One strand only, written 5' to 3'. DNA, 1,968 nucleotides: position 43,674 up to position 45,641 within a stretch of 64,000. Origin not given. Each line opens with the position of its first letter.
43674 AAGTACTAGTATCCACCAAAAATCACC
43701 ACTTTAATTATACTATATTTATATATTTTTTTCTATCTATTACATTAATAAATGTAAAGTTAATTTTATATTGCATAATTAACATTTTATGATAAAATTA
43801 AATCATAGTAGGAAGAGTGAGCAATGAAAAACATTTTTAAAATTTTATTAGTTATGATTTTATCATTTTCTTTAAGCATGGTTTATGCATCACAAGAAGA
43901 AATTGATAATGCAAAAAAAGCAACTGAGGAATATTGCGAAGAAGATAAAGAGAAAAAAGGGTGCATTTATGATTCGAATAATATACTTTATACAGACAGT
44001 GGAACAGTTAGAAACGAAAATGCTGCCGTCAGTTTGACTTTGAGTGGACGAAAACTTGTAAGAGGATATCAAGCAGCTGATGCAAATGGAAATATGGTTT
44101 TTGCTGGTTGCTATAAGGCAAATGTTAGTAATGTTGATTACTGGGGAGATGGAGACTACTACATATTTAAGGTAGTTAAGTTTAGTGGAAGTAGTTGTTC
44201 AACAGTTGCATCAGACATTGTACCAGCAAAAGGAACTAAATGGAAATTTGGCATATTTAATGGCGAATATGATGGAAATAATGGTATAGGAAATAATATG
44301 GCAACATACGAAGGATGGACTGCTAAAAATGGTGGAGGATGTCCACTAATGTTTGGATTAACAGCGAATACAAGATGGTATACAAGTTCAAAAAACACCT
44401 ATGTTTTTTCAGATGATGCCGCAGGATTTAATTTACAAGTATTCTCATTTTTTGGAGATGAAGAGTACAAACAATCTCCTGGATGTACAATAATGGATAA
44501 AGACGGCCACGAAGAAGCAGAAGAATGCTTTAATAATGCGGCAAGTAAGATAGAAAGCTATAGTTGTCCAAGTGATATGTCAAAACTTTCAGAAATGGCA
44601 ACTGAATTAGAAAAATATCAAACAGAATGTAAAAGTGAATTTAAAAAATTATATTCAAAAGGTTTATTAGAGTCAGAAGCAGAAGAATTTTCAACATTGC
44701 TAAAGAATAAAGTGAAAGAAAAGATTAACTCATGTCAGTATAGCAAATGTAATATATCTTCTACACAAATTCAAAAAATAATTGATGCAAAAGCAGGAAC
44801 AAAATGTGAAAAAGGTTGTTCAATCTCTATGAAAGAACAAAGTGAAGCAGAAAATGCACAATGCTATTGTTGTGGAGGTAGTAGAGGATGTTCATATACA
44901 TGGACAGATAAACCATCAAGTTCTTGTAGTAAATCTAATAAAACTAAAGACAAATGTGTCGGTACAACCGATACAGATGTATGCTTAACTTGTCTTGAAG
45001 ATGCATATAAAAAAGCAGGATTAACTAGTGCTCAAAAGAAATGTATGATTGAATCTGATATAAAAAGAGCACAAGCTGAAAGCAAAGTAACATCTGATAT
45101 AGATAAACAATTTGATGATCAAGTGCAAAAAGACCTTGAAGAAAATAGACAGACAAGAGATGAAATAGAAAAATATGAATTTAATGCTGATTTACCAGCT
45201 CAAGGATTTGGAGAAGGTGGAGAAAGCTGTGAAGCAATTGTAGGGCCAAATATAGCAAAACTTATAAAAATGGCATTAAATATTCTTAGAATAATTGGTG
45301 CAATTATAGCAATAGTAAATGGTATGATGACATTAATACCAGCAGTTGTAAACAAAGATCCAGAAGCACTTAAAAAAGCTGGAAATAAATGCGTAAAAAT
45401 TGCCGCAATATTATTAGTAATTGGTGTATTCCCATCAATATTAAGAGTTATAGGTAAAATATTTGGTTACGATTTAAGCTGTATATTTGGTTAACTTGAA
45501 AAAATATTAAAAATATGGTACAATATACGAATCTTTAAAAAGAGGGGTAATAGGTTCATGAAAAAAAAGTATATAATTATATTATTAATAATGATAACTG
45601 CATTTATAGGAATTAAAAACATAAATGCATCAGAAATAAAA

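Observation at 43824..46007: Paralogous pair of secreted proteins sharing a conserved C-terminal Cys-containing two-helix domain, one with a large Cys-rich ectodomain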

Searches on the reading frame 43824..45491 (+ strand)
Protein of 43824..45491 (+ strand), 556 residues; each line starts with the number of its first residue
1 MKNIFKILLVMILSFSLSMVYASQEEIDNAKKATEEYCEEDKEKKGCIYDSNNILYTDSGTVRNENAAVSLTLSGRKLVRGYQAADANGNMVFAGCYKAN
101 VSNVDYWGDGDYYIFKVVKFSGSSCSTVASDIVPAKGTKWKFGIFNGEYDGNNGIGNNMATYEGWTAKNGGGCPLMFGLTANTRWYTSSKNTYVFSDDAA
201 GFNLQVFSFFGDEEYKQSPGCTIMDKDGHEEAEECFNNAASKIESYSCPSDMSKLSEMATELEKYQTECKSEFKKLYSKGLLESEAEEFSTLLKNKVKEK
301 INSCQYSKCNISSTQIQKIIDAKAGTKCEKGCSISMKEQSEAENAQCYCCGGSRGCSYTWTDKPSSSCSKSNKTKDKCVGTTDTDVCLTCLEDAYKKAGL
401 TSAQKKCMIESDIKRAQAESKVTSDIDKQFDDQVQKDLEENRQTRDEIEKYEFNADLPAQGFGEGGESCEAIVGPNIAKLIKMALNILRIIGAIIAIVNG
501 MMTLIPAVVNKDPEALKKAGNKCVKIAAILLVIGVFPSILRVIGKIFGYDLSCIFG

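Call 4: search_protein_families(library=pfam, proteins=[window:43824-45491:+], max_evalue=10)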
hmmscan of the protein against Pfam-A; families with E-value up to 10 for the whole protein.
window:43824-45491:+ (556 aa): 1 family
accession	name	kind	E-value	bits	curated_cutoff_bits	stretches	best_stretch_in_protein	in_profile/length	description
PF09726.14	Macoilin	-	0.0022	17.2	32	1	224-452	207-438/671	Macoilin family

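Call 5: search_protein_families(library=ncbifam, proteins=[window:43824-45491:+], max_evalue=10)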
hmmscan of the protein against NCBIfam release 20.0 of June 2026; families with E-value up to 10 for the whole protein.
window:43824-45491:+ (556 aa): 1 family
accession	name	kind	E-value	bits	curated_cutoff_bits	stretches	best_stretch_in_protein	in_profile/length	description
NF047773.1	phas_rel_Lepto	domain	5.2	6.9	35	1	260-299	20-60/68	phasin-related domain-containing protein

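Call 9: search_protein_families(library=phrogs, proteins=[window:43824-45491:+], max_evalue=1)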
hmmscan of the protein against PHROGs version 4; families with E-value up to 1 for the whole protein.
window:43824-45491:+ (556 aa): 6 families
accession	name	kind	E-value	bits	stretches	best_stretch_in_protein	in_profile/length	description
phrog_7073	-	unknown function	0.013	16.1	1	396-455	115-174/217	-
phrog_22539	-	unknown function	0.016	14.9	1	470-546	375-450/626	-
phrog_25569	-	unknown function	0.033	15.5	1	2-60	3-60/96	-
phrog_8834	-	unknown function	0.051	14.6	0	367-397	15-45/108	-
phrog_26870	-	unknown function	0.11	13.5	1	138-201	83-145/236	-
phrog_21025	-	unknown function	0.31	12.2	1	6-50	3-46/98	-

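Call 66: predict_structure(alignment_id=A5)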
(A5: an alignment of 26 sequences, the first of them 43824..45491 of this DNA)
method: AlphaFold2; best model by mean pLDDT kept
length: 556 residues; sequences in the alignment: 26
mean_pLDDT: 81.0   pTM: 0.69
mean pLDDT of the five models: 81.0, 80.4, 78.3, 77.7, 77.5
residues with pLDDT >= 90: 213; 70-90: 214; 50-70: 101; < 50: 28
segments of 3 or more residues with pLDDT < 50: 17-22, 452-467
pLDDT, mean of each block of 10 residues (from residue 1): 64 54 74 93 94 95 78 92 93 96 81 95 91 91 84 81 92 93 79 90 74 78 96 93 88 80 81 89 95 92 92 93 87 73 87 83 88 81 86 93 90 85 90 93 84 33 43 58 67 69 65 64 69 66 53 53
secondary structure, 60 per line:
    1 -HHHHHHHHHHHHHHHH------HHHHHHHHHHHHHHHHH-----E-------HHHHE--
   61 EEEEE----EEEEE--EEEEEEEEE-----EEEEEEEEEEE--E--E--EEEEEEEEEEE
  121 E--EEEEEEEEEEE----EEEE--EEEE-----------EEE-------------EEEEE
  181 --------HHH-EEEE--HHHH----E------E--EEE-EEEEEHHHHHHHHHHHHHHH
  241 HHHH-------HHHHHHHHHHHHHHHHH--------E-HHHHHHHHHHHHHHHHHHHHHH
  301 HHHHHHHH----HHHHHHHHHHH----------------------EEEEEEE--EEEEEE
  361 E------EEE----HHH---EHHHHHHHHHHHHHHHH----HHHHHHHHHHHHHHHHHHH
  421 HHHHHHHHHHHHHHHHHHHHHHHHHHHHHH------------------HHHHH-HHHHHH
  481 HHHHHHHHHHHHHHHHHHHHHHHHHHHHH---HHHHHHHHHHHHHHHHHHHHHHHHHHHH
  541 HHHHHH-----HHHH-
elements in order: H2-17 H24-40 H54-57 E61-65 E70-74 E77-85 E91-101 E110-121 E124-134 E139-142 E145-148 E160-162 E176-180 E193-196 H199-202 E217-219 E221-225 H226-244 H252-268 H279-308 H313-323 E346-352 E355-361 E368-370 H382-397 H402-450 H469-473 H475-509 H513-546 H552-555

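Call 83: fold_search(model_id=the predicted structure, library=pdb)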
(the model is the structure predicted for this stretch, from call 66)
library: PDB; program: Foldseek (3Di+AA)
matches with E <= 10: 70; with E <= 0.001: 0
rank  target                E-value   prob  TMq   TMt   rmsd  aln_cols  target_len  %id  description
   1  2nrj                  3.6e-01  0.10  0.10  0.13  20.6       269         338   10  Crystal Structure of Hemolysin binding component from Bacillus cereus (released 2006-11-14)
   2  4k1p_D                6.9e-01  0.11  0.11  0.17  19.7       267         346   12  Structure of the NheA component of the Nhe toxin from Bacillus cereus (released 2013-09-18)
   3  6w08_A                6.9e-01  0.09  0.11  0.14  22.5       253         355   12  Crystal Structure of Motility Associated Killing Factor E from Vibrio cholerae (released 2020-03-11)
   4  4k1p_H                7.3e-01  0.10  0.12  0.18  19.5       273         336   12  Structure of the NheA component of the Nhe toxin from Bacillus cereus (released 2013-09-18)
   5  6voa_B                8.9e-01  0.02  0.08  0.08  28.9       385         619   10  Cryo-EM structure of the BBSome-ARL6 complex (released 2020-06-24)
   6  8jzl_A                9.8e-01  0.16  0.07  0.07  10.8       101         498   11  CryoEM structure of the Salmonella effector inositol phosphate phosphatase SopB (released 2024-07-10)
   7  7a27_AAA              1.0e+00  0.04  0.07  0.10  20.6       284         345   12  Structure of soluble SmhA crystal form 2 of the tripartite alpha-pore forming toxin, Smh, from Serratia marcescens. (released 2021-03-31)
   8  4k1p_F                1.1e+00  0.09  0.12  0.17  21.6       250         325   12  Structure of the NheA component of the Nhe toxin from Bacillus cereus (released 2013-09-18)
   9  4k1p_C                1.2e+00  0.09  0.11  0.17  21.6       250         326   12  Structure of the NheA component of the Nhe toxin from Bacillus cereus (released 2013-09-18)
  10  6w08_B                1.5e+00  0.06  0.10  0.14  22.7       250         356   11  Crystal Structure of Motility Associated Killing Factor E from Vibrio cholerae (released 2020-03-11)
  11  4k1p_A                1.6e+00  0.03  0.09  0.12  20.7       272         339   12  Structure of the NheA component of the Nhe toxin from Bacillus cereus (released 2013-09-18)
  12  6ezv                  1.7e+00  0.06  0.11  0.15  20.7       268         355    8  The cytotoxin MakA from Vibrio cholerae (released 2018-05-02)
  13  9r6p_H                2.1e+00  0.13  0.08  0.04  14.5       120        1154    5  Porcine hemagglutinating encephalomyelitis virus (PHEV) Spike protein in the closed conformation bound to 9-O-Ac-Sia. (released 2025-08-06)
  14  5cwl_B                2.1e+00  0.03  0.07  0.13  21.8       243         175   13  Crystal structure of de novo designed helical repeat protein DHR54 (released 2015-12-16)
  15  9r6p_A                2.2e+00  0.06  0.08  0.04  14.8       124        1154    4  Porcine hemagglutinating encephalomyelitis virus (PHEV) Spike protein in the closed conformation bound to 9-O-Ac-Sia. (released 2025-08-06)
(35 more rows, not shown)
